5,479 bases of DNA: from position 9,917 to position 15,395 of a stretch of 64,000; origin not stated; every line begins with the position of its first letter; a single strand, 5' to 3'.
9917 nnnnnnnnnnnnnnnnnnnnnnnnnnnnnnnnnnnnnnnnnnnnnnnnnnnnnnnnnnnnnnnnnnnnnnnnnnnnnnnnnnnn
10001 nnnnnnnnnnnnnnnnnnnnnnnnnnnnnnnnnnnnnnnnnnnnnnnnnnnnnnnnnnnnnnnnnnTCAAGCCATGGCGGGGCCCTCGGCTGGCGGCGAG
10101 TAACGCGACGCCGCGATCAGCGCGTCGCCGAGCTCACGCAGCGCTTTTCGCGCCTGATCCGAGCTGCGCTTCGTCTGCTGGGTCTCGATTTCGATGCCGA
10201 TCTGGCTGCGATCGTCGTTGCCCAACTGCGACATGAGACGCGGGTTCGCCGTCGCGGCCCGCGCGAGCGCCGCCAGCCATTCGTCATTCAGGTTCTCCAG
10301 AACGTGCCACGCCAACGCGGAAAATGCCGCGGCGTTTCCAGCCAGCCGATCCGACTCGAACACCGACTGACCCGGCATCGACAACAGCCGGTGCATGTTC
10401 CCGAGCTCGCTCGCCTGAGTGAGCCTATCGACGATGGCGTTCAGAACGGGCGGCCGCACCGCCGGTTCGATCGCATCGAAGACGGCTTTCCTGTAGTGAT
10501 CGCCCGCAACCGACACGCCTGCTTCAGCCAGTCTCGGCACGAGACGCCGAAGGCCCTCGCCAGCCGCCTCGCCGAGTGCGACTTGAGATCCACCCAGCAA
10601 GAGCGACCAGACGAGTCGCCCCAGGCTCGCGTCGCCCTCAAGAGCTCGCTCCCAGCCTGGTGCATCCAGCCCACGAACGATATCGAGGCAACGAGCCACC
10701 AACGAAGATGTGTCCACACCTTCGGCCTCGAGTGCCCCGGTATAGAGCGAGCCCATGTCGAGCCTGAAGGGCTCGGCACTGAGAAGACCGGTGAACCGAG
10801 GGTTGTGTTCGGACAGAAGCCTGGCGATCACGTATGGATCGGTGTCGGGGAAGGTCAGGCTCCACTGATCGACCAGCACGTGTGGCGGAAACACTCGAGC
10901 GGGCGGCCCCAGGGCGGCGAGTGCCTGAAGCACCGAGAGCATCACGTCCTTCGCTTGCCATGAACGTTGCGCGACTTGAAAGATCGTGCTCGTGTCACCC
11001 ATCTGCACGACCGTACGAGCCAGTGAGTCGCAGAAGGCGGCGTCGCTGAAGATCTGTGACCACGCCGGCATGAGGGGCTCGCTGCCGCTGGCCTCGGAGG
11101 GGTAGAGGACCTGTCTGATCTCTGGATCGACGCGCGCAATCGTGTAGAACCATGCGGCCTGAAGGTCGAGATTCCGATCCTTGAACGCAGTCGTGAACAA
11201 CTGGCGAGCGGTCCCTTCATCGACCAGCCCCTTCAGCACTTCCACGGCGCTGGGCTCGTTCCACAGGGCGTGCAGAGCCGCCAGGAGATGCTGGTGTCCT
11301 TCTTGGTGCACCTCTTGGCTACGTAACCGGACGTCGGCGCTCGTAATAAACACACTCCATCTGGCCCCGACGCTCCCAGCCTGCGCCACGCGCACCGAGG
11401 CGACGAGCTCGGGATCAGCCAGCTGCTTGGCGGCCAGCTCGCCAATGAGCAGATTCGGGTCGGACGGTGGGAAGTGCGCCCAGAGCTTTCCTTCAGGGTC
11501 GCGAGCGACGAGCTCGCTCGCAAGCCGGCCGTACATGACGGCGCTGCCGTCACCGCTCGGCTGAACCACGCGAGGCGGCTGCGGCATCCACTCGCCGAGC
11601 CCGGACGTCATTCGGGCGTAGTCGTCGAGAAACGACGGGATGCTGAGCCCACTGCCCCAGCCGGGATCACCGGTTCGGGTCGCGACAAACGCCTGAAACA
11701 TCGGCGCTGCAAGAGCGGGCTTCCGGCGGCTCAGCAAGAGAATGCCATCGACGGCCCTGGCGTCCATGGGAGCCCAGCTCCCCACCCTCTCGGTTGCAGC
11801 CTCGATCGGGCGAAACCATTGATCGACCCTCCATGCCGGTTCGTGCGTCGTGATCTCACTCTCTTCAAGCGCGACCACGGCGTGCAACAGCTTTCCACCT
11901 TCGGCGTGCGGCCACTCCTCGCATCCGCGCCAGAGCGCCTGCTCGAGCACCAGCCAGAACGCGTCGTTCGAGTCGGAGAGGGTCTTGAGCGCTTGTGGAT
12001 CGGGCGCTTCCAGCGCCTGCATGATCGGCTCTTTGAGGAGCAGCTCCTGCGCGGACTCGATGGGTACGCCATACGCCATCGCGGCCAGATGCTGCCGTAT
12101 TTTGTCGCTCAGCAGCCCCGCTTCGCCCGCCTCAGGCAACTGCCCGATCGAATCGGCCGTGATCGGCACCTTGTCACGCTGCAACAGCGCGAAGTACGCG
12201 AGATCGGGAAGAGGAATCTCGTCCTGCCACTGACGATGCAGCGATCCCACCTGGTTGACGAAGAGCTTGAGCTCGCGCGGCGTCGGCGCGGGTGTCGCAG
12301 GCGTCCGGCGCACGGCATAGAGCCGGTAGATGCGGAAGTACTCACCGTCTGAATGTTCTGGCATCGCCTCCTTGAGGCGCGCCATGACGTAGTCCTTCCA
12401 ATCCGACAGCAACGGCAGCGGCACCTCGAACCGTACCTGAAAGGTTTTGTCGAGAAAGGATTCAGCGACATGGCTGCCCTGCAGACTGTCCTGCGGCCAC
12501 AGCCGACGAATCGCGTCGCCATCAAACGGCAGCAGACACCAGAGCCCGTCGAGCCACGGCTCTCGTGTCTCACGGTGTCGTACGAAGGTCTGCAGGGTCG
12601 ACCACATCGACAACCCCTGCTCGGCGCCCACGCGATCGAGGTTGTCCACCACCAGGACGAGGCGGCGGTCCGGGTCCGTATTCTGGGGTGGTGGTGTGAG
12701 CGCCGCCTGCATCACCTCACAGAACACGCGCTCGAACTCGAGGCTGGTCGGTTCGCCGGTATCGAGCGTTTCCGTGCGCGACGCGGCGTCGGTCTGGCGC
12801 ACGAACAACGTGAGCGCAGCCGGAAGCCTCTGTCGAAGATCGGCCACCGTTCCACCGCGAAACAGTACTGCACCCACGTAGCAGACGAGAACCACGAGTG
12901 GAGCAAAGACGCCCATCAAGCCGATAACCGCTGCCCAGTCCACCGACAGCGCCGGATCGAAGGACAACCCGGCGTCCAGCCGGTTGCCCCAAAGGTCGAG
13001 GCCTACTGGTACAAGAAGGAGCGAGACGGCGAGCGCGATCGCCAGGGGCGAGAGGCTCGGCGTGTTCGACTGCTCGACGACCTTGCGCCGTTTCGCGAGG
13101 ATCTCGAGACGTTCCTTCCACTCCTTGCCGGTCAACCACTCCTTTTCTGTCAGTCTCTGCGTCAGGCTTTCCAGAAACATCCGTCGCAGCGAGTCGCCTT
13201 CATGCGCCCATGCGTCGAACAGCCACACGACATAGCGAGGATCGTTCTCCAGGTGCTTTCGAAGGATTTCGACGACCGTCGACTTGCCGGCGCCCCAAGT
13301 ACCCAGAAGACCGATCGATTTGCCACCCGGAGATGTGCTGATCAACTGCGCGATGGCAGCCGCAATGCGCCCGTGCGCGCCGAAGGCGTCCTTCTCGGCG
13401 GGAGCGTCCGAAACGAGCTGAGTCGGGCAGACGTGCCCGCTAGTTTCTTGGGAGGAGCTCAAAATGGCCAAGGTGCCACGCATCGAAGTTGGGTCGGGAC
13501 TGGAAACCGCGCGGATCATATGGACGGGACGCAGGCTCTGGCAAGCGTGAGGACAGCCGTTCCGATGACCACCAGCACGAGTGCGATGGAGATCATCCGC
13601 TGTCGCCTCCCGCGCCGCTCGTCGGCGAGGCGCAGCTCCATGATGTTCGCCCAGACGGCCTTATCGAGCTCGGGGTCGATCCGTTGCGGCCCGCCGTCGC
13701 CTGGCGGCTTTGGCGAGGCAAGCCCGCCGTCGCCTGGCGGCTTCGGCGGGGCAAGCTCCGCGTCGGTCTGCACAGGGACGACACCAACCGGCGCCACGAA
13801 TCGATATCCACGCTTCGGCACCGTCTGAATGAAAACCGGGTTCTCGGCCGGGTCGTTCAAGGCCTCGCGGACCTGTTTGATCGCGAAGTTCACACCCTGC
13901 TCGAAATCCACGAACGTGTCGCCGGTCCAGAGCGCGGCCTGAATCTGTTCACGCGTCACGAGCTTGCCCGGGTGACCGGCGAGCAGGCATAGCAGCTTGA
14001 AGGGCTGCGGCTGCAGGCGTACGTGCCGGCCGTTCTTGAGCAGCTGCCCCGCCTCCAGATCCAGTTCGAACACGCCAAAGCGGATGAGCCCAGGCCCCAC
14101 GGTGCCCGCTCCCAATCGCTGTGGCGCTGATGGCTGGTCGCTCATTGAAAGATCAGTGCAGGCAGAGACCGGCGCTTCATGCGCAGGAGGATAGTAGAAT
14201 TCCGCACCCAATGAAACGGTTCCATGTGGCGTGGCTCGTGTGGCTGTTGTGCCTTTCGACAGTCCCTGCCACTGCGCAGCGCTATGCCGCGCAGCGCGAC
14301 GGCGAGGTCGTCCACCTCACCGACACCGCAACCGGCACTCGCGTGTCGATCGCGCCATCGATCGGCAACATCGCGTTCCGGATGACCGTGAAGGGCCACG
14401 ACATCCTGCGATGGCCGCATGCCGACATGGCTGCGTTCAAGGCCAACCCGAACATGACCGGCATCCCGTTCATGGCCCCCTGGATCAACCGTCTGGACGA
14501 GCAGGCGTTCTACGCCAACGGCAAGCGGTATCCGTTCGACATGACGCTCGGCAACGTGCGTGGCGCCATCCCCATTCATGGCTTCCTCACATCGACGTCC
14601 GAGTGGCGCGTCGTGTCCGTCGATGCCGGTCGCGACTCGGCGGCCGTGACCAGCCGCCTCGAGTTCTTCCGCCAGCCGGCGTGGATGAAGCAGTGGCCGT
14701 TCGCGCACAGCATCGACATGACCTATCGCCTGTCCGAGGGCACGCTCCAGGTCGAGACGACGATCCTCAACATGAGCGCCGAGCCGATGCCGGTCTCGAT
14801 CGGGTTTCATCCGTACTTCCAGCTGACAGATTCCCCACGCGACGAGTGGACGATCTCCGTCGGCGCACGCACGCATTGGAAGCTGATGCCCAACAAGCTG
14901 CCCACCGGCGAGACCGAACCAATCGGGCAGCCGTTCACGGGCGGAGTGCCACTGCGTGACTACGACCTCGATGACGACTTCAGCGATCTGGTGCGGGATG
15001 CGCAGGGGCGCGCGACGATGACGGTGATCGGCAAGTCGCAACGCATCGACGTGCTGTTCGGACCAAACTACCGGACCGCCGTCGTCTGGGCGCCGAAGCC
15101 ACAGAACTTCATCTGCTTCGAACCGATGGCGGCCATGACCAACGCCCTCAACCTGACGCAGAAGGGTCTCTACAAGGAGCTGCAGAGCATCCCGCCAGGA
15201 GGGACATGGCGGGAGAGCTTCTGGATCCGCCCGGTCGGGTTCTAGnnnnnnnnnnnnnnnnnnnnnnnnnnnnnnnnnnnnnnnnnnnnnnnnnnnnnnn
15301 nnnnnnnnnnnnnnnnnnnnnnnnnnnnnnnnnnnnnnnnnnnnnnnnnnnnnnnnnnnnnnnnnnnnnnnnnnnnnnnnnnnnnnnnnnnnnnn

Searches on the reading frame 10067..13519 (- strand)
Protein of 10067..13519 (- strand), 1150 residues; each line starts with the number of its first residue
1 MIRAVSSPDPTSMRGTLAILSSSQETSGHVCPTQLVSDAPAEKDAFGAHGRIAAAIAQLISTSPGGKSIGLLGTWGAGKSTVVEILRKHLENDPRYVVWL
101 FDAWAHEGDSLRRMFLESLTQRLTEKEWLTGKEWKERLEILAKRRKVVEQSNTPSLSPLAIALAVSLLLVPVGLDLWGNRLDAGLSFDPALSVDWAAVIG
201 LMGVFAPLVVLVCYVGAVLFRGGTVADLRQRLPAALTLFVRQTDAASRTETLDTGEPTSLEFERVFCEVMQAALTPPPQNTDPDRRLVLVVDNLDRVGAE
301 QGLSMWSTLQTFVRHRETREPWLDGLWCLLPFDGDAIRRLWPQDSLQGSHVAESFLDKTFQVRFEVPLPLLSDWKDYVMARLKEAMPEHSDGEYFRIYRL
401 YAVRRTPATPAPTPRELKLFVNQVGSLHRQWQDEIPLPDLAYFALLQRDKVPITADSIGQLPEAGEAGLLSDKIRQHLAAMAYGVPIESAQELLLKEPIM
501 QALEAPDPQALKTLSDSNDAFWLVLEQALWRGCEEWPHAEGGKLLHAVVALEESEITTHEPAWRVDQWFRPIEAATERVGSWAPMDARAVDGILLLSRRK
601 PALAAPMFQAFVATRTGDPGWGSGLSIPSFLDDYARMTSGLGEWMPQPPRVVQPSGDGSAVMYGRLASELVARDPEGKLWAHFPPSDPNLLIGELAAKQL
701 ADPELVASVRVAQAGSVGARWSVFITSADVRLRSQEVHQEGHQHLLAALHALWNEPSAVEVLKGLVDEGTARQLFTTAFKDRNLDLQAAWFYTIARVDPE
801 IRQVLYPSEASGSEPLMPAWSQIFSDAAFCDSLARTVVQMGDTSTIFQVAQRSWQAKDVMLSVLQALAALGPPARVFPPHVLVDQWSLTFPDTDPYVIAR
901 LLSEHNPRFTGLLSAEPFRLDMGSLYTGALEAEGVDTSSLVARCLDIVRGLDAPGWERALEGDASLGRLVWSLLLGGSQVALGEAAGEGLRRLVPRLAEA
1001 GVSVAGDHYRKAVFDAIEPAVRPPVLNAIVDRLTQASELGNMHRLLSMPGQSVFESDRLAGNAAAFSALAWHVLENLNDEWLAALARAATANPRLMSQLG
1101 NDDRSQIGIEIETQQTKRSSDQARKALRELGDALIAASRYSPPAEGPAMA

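Call 23: search_protein_families(library=pfam, proteins=[window:10067-13519:-])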
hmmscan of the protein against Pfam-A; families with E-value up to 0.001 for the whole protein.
window:10067-13519:- (1150 aa): 4 families
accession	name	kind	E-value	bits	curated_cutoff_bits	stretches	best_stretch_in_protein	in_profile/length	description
PF07693.20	KAP_NTPase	-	4e-22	79.3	20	1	52-429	4-291/293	KAP family P-loop domain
PF13401.12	AAA_22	-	0.00031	21.5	27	0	69-146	8-83/130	AAA domain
PF13191.12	AAA_16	-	0.00032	21.7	32.6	0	59-317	15-160/167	AAA ATPase domain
PF13238.12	AAA_18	-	0.0007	20.5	29.4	0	69-141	1-59/128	AAA domain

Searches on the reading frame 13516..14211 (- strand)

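Call 23: search_protein_families(library=pfam, proteins=[window:13516-14211:-])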
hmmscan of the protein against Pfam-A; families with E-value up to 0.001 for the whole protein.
window:13516-14211:- (231 aa): 1 family
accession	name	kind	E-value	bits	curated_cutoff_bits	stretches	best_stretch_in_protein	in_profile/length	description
PF00486.34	Trans_reg_C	-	2.5e-17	63.1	26.2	1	61-138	1-77/77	Transcriptional regulatory protein, C terminal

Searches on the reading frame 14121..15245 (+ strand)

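Call 3: search_protein_families(library=pfam, proteins=[window:14121-15245:+])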
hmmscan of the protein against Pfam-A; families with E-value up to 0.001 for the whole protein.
window:14121-15245:+ (374 aa): 1 family
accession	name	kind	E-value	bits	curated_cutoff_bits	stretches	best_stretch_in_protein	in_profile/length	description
PF01263.26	Aldose_epim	-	8.4e-26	91.5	27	1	98-367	38-296/299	Aldose 1-epimerase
